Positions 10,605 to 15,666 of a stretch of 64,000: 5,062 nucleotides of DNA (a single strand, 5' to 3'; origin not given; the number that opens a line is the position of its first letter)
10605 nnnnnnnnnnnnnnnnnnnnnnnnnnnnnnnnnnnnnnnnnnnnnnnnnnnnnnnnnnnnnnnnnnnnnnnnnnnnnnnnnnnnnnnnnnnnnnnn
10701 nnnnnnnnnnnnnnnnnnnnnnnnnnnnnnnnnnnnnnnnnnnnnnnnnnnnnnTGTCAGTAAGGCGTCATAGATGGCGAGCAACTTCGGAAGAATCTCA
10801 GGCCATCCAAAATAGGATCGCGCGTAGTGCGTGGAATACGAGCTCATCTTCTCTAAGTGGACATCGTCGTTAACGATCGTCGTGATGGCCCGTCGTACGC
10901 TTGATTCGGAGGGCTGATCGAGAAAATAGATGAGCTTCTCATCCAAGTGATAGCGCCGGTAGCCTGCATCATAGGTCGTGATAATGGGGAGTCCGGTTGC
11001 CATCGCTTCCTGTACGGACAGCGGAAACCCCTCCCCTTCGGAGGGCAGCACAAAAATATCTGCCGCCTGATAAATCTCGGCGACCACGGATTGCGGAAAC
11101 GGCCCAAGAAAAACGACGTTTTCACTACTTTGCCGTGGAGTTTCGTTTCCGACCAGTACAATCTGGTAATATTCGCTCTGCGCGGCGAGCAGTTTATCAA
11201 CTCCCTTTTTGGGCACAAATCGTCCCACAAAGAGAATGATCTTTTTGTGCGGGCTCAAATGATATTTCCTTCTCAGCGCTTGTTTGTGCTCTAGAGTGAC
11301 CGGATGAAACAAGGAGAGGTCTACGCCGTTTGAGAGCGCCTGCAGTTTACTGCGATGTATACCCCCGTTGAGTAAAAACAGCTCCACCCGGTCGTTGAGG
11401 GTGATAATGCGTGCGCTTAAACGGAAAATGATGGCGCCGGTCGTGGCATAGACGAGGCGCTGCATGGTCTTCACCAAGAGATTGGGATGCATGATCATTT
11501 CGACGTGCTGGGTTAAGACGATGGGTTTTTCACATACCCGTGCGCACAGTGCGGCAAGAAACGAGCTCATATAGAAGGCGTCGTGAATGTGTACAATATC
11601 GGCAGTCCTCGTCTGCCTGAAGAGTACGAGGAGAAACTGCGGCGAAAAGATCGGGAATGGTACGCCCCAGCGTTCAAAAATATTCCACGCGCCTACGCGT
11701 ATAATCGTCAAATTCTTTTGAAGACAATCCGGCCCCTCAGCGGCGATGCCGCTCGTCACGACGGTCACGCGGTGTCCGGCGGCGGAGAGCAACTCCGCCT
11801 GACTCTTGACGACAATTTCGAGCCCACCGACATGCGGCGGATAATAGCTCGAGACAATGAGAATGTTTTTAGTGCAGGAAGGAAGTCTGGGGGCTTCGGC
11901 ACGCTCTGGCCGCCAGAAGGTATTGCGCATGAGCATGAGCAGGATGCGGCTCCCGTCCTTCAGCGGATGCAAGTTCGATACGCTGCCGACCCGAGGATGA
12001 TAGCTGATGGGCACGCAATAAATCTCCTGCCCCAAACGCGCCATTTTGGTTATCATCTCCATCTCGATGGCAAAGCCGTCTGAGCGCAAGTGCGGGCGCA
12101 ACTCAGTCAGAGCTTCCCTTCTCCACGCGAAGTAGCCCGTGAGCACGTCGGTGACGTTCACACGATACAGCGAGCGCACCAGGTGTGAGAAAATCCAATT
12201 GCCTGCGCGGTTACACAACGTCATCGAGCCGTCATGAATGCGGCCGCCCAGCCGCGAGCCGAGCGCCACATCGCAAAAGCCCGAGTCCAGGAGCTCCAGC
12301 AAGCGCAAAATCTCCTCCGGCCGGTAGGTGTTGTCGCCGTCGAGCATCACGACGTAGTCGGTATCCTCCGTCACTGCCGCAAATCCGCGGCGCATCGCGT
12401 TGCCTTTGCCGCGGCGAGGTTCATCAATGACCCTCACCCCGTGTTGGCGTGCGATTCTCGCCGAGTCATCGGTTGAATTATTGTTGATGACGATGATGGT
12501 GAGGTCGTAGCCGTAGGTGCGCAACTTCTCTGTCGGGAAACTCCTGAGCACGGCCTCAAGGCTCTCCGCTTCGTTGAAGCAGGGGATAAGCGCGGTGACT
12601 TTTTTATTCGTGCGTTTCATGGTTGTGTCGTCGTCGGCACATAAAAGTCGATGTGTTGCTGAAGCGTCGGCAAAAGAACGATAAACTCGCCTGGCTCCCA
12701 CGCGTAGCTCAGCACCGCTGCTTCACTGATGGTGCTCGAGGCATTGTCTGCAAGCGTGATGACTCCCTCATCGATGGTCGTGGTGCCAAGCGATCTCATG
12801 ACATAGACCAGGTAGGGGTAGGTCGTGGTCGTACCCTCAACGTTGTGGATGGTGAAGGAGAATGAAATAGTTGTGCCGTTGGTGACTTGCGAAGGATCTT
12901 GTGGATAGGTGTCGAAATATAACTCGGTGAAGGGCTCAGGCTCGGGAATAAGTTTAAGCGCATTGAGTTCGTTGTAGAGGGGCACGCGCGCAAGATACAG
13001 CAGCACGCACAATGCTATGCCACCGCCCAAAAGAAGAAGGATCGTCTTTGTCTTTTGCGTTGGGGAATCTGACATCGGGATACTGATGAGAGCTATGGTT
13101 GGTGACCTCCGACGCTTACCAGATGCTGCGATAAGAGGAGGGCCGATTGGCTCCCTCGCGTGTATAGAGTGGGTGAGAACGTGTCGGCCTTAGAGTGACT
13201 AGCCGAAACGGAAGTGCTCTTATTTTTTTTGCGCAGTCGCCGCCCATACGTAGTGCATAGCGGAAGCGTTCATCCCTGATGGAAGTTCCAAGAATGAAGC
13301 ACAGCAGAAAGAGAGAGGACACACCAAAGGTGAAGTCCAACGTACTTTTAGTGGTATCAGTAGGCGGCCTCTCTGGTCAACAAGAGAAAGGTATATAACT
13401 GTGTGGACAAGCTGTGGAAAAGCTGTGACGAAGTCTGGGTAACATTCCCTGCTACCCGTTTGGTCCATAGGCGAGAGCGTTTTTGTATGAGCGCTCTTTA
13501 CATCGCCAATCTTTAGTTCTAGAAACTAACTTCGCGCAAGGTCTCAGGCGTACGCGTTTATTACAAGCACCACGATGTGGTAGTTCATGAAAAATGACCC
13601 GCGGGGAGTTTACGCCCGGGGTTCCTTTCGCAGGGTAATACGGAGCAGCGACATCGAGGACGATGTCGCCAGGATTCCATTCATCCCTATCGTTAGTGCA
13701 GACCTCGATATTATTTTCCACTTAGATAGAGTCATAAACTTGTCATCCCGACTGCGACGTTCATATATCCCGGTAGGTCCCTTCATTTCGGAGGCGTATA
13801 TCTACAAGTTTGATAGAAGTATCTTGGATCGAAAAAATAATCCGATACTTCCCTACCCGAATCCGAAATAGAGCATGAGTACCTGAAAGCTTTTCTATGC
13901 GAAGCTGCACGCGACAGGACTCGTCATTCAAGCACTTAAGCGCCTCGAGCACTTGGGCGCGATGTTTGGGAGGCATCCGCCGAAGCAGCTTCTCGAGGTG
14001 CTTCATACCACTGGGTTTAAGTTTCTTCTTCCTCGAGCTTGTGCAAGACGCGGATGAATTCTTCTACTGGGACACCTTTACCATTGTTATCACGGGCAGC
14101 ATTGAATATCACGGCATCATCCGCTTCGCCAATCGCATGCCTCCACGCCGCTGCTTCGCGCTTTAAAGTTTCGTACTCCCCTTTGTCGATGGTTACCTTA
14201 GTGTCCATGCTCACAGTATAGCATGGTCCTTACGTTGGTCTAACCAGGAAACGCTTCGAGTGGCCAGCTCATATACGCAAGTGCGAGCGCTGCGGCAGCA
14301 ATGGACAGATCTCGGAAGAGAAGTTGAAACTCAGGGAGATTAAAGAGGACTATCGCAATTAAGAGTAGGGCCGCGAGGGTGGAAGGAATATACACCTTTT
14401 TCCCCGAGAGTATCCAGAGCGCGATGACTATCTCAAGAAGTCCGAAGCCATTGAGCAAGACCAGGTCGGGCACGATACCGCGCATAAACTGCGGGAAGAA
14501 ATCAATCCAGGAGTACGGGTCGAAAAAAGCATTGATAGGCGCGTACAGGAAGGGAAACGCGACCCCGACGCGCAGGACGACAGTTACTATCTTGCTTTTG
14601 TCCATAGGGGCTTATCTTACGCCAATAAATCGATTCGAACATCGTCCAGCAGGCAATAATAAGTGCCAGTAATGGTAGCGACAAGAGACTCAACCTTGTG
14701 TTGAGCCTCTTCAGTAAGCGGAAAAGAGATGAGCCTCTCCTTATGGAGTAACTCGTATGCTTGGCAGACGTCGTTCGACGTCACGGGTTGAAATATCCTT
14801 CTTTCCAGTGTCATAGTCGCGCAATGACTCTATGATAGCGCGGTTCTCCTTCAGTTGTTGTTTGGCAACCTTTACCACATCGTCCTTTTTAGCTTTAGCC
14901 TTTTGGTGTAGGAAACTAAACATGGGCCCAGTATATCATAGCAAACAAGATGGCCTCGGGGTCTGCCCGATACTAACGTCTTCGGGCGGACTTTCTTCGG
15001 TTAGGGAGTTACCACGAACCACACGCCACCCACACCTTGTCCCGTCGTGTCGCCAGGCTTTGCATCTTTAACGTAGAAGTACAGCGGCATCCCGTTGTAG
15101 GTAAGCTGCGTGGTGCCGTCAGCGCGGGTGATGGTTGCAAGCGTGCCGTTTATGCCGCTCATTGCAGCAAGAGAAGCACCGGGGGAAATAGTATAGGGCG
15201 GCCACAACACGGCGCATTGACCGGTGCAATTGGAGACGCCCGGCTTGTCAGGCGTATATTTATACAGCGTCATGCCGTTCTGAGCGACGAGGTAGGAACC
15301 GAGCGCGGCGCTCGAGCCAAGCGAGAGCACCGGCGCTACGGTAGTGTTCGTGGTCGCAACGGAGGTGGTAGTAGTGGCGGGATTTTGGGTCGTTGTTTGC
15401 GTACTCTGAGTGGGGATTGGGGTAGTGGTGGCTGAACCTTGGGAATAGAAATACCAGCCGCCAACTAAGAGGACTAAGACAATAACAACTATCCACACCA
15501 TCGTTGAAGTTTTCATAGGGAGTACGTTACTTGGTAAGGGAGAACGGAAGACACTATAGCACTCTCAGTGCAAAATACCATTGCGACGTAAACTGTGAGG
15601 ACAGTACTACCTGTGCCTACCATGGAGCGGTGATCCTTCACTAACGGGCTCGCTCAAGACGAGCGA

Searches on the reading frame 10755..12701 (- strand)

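Call 11: search_protein_families(library=pfam, proteins=[window:10755-12701:-], max_evalue=0.001)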
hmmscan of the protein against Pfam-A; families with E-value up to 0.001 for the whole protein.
window:10755-12701:- (649 aa): 10 families
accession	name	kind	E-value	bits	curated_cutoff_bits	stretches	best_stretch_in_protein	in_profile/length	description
PF00535.33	Glycos_transf_2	-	3e-26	92.8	23.3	1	37-200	2-166/168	Glycosyl transferase family 2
PF00534.26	Glycos_transf_1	-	3.9e-24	85.5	26.4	1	474-623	3-169/172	Glycosyl transferases group 1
PF13692.12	Glyco_trans_1_4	-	4.9e-20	72.7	27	1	487-588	2-118/142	Glycosyl transferases group 1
PF13439.12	Glyco_transf_4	-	1.7e-18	67.7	28.5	1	291-463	1-169/170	Glycosyltransferase Family 4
PF13579.12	Glyco_trans_4_4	-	2.3e-14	54.5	29.7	1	292-459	1-158/158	Glycosyl transferase 4-like domain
PF13641.12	Glyco_tranf_2_3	-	3.3e-11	44.1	27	1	35-208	3-178/230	Glycosyltransferase like family 2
PF20706.3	GT4-conflict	-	1.9e-07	30.9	26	1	541-583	276-318/385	Family 4 Glycosyltransferase in conflict systems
PF12804.13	NTP_transf_3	-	1.2e-05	26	27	1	58-156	32-129/160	MobA-like NTP transferase domain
PF13477.12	Glyco_trans_4_2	-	0.00043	20.9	23.4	0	295-425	10-136/139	Glycosyl transferase 4-like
PF13524.12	Glyco_trans_1_2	-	0.0005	20.5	25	0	507-612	10-114/144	Glycosyl transferase-like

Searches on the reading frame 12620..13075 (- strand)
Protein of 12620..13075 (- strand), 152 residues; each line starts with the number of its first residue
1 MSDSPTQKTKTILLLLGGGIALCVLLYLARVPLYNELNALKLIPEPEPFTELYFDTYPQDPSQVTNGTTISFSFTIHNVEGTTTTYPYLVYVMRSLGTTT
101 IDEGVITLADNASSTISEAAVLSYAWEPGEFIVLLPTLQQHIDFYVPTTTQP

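Call 11: search_protein_families(library=pfam, proteins=[window:12620-13075:-], max_evalue=0.001)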
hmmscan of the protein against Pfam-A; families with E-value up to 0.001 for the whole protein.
window:12620-13075:- (152 aa): 0 families

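Call 65: search_protein_families(library=pfam, proteins=[window:12620-13075:-], max_evalue=0.001)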
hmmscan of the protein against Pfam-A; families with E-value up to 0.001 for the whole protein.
window:12620-13075:- (152 aa): 0 families

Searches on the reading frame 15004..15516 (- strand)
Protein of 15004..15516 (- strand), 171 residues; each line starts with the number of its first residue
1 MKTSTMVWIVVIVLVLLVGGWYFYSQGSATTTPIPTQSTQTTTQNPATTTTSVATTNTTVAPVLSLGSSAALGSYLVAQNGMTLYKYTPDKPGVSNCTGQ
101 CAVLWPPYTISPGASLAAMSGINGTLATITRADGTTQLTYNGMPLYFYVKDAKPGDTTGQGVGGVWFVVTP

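Call 11: search_protein_families(library=pfam, proteins=[window:15004-15516:-], max_evalue=0.001)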
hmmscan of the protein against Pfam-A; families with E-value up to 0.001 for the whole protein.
window:15004-15516:- (171 aa): 2 families
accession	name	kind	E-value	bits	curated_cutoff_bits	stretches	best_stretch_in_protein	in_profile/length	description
PF03640.20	Lipoprotein_15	-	2.9e-31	107.2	24.4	2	128-169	2-46/47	Secreted repeat of unknown function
PF21827.1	New_glue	-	0.00061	19.9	31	1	1-61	1-62/94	New glue protein family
